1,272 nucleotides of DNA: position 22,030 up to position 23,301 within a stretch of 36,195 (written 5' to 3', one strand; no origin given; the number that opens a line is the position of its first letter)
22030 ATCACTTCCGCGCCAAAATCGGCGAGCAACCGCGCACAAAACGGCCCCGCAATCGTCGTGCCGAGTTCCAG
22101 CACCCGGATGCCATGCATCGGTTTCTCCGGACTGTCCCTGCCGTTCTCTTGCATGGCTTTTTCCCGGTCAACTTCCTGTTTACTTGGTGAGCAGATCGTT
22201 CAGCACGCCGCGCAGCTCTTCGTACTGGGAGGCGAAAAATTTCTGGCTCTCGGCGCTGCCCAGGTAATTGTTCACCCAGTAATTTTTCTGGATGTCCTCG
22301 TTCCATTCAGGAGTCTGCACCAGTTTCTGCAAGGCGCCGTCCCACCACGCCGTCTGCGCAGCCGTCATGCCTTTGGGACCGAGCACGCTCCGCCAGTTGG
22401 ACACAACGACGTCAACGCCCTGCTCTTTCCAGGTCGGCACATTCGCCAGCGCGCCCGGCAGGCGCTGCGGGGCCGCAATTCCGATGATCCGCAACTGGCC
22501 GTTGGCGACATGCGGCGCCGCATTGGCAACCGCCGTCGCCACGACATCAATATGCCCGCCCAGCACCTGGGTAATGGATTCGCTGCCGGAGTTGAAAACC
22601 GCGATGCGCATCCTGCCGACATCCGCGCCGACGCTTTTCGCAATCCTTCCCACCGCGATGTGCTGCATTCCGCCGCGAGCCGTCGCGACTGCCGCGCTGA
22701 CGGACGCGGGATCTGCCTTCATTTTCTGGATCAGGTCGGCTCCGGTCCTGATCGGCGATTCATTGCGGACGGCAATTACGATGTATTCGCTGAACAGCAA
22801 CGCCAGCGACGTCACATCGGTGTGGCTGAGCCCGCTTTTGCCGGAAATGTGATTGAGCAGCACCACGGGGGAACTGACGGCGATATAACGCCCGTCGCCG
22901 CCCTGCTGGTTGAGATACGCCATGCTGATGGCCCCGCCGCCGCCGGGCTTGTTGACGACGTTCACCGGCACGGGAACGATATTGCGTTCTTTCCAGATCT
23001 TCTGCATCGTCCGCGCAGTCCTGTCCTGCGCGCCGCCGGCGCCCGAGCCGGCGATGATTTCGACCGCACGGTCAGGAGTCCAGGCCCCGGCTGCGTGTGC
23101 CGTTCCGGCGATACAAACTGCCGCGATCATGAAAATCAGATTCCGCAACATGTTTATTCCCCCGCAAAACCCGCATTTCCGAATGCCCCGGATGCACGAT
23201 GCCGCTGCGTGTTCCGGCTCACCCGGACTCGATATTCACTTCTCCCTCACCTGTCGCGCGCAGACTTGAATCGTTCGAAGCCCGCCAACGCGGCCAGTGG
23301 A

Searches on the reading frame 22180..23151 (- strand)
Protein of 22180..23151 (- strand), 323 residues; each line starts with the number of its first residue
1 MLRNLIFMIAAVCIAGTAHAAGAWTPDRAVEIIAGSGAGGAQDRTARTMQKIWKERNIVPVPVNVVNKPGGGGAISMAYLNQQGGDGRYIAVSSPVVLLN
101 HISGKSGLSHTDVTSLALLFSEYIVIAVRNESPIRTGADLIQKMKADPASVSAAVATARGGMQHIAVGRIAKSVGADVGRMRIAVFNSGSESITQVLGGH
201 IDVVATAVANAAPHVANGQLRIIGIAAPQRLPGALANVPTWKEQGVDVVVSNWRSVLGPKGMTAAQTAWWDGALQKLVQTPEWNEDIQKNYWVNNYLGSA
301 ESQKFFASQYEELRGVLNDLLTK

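Call 7: search_protein_families(library=pfam, proteins=[window:22180-23151:-])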
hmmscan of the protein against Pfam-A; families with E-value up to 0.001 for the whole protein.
window:22180-23151:- (323 aa): 1 family
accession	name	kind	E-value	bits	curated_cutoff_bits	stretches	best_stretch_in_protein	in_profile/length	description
PF03401.19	TctC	-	1e-24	88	27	1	57-310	11-262/274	Tripartite tricarboxylate transporter family receptor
